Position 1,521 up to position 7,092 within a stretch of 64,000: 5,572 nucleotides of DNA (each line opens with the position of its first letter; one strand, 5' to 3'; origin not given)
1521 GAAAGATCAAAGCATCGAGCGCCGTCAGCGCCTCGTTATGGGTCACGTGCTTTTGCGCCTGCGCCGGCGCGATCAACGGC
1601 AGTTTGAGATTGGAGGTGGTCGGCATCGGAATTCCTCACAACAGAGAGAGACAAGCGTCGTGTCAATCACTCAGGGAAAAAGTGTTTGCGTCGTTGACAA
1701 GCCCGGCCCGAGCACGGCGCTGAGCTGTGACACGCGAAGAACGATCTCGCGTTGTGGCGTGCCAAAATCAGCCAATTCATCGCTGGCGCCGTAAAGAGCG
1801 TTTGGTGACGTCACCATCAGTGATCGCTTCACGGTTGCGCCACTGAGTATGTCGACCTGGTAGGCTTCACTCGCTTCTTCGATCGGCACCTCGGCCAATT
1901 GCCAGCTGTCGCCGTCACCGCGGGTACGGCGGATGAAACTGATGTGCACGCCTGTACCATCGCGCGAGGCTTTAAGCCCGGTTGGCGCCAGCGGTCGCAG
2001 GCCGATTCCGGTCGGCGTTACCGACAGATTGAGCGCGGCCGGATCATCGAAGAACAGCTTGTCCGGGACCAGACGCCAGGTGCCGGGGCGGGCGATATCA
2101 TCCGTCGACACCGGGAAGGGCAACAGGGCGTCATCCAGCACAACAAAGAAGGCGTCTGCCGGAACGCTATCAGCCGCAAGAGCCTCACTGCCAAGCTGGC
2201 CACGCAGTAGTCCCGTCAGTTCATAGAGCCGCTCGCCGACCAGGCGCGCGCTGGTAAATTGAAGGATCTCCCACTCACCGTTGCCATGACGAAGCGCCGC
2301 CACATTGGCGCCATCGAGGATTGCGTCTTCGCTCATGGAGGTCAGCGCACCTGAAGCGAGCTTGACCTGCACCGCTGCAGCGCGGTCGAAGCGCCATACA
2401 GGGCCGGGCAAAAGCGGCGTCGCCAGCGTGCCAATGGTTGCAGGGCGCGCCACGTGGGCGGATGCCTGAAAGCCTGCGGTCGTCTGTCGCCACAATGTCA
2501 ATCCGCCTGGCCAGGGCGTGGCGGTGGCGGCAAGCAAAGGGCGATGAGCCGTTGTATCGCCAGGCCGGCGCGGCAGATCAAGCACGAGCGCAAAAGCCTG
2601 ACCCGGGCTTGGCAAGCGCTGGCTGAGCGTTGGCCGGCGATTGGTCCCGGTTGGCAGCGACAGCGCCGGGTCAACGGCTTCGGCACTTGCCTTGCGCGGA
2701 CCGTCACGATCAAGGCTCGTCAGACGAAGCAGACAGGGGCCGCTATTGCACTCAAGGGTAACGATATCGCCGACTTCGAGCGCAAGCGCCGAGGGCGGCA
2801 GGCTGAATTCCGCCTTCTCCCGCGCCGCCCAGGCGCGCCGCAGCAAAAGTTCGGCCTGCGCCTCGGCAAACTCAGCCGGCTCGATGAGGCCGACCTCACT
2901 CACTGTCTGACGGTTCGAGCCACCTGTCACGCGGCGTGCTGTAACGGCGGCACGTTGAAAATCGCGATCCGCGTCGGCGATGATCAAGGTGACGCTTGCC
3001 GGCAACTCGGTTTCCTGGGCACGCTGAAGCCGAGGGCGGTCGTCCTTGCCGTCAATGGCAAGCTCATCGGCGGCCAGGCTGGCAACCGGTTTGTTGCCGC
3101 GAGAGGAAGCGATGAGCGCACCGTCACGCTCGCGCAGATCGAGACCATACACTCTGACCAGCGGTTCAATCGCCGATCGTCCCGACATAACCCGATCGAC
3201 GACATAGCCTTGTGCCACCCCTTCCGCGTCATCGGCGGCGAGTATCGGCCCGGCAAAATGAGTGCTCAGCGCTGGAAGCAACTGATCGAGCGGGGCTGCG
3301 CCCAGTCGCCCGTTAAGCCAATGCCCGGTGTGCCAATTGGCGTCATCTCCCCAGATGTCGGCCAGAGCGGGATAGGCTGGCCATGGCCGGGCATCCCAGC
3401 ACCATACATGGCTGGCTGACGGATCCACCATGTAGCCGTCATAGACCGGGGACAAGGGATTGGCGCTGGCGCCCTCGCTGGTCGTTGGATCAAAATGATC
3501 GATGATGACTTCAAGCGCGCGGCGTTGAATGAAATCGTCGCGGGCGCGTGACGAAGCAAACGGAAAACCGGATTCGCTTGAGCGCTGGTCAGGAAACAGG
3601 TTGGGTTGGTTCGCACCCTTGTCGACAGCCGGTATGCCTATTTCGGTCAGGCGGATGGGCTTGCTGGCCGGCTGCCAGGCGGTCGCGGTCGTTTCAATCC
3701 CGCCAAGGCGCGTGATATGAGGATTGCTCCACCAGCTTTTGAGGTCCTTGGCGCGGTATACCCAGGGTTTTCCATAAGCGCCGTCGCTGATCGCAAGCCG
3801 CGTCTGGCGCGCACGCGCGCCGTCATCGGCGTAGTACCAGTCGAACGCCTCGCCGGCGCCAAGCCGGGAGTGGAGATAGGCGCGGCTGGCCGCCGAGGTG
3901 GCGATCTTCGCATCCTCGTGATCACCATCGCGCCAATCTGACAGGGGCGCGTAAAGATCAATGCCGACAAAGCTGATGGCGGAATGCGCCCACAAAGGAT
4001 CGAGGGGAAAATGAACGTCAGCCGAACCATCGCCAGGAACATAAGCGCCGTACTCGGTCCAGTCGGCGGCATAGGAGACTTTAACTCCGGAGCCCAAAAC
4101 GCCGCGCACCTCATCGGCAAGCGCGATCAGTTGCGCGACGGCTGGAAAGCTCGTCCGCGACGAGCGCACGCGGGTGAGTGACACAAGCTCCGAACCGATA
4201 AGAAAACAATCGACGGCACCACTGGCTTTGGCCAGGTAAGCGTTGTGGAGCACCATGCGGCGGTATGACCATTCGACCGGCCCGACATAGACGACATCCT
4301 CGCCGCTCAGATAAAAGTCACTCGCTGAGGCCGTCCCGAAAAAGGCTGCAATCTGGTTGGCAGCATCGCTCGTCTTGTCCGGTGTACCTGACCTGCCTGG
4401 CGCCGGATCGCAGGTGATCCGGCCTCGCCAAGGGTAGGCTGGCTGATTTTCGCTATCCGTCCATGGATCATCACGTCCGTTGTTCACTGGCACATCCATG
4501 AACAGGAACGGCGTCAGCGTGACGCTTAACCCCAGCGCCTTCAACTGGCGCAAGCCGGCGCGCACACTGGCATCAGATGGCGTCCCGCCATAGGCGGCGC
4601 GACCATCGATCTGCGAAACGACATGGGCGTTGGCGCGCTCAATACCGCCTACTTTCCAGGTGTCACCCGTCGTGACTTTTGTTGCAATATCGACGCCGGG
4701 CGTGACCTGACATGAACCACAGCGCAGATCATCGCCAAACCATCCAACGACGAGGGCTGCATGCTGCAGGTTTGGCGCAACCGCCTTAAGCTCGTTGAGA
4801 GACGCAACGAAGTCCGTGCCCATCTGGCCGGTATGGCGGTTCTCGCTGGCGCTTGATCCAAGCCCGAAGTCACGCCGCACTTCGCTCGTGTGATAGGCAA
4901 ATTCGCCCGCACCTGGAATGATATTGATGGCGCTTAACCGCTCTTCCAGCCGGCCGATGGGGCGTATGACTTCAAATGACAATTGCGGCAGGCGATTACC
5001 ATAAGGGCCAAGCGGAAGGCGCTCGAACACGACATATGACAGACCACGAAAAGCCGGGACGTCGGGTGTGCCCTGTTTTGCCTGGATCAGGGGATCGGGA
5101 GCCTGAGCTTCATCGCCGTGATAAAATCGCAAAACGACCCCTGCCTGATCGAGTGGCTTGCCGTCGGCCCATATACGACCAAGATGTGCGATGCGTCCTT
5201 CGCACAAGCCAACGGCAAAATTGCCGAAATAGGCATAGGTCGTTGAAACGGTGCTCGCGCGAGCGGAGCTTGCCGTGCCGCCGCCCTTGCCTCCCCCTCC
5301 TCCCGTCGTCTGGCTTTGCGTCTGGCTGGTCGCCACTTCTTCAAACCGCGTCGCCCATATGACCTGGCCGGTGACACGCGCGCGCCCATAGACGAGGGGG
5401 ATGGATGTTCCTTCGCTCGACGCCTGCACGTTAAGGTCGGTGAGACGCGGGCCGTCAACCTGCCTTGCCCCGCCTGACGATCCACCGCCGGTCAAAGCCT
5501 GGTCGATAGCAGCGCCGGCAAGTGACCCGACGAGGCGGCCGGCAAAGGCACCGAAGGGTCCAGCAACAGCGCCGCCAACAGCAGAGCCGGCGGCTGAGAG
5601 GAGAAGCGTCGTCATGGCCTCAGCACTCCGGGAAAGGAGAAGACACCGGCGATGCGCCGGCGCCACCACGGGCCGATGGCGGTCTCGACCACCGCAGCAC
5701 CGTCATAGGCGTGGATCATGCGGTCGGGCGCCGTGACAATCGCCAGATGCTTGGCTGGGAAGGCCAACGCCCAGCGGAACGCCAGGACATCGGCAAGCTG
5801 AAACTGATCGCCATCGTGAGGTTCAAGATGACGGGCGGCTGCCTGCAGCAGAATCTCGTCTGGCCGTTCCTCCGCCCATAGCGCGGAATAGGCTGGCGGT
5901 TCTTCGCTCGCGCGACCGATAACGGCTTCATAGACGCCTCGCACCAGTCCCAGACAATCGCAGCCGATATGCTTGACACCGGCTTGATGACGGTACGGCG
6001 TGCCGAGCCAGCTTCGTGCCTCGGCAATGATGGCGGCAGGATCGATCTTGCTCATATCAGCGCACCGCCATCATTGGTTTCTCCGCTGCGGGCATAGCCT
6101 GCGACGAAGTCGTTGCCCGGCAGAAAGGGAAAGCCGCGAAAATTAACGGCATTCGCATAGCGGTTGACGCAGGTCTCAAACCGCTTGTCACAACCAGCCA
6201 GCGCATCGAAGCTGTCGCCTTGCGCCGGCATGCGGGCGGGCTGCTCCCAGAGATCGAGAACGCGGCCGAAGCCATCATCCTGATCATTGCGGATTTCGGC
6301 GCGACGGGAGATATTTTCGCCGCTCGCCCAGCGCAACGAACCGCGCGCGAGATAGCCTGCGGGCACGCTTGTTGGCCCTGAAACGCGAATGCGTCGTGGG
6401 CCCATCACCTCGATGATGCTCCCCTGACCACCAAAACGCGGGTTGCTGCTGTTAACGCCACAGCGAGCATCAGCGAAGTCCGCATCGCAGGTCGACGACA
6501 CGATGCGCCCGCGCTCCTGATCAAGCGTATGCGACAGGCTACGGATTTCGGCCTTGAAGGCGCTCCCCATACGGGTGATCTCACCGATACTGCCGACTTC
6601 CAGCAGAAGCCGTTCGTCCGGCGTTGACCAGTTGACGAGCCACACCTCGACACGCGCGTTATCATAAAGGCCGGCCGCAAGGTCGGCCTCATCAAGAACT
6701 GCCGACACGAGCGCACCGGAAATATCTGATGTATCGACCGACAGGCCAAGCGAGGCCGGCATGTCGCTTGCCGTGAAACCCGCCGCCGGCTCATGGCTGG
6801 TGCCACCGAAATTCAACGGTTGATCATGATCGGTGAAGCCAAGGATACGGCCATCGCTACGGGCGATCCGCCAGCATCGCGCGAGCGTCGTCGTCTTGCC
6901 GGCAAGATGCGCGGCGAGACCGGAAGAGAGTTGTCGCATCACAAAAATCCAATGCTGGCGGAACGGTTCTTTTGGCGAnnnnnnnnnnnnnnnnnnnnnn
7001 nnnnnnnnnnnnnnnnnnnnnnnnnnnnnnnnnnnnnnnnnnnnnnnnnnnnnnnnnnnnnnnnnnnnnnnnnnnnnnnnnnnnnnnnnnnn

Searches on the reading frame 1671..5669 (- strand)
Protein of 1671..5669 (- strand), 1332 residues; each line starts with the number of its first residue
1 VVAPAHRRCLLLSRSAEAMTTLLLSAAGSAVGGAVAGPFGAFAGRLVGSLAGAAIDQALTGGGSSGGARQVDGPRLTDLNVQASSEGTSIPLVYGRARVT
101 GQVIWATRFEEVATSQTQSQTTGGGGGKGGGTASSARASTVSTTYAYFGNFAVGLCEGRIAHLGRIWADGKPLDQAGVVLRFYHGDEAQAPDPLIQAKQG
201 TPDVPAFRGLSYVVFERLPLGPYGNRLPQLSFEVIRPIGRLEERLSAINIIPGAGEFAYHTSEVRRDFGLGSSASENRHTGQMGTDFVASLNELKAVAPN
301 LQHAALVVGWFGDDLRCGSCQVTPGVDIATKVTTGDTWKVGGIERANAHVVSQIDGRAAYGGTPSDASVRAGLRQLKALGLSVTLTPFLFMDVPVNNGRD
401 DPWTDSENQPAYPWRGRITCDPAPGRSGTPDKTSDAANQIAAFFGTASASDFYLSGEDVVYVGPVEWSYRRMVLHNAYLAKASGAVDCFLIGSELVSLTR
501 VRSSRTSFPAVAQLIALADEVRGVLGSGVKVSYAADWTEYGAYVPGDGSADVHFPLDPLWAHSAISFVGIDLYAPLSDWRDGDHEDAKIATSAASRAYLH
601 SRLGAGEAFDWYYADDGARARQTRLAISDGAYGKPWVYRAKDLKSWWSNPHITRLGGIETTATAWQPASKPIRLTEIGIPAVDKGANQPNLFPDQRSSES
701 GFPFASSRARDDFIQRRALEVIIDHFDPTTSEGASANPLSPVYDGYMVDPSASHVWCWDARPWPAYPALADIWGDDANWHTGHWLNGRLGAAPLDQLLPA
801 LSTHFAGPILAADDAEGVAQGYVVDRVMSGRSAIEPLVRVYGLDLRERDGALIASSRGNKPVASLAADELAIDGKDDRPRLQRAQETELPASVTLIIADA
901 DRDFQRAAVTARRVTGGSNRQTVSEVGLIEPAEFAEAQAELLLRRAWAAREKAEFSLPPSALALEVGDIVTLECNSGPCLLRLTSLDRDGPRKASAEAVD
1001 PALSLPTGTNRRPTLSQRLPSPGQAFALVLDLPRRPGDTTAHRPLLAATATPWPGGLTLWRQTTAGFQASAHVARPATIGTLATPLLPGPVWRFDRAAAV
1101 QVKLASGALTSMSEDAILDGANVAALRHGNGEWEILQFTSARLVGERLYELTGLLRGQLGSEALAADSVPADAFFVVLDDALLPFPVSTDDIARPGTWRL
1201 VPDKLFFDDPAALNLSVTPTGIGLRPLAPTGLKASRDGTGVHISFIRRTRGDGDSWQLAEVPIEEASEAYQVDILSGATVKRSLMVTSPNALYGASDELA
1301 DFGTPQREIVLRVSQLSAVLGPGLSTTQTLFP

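Call 28: search_protein_families(library=pfam, proteins=[window:1671-5669:-], max_evalue=0.001)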
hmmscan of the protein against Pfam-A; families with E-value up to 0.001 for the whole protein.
window:1671-5669:- (1332 aa): 3 families
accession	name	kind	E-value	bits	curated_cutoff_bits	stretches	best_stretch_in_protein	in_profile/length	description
PF13547.12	GTA_TIM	-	8.3e-127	423.1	27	1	467-767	1-299/299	GTA TIM-barrel-like domain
PF13550.12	Phage-tail_3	-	4.7e-36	124.6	23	1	825-976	1-152/164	Putative phage tail protein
PF23666.2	Rcc01698_C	-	5.9e-30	103.9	27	1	1077-1176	1-98/98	Rcc01698-like, C-terminal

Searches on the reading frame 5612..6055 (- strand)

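Call 73: search_protein_families(library=pfam, proteins=[window:5612-6055:-], max_evalue=0.01)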
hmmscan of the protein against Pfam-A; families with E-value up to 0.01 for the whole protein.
window:5612-6055:- (147 aa): 1 family
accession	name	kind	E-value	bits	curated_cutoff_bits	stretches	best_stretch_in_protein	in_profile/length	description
PF00877.26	NLPC_P60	-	9e-05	22.9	23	1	18-137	1-102/105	NlpC/P60 family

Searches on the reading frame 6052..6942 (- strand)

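Call 28: search_protein_families(library=pfam, proteins=[window:6052-6942:-], max_evalue=0.001)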
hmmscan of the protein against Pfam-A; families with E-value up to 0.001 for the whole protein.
window:6052-6942:- (296 aa): 2 families
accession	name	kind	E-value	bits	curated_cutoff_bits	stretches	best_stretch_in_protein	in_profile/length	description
PF09931.15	Phage_phiJL001_Gp84_N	-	2.9e-58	197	26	1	7-164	2-160/160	Baseplate hub protein, N-terminal attachment domain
PF09356.15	Phage_BR0599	-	3e-25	88.8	22.9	1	196-278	1-80/80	Phage conserved hypothetical protein BR0599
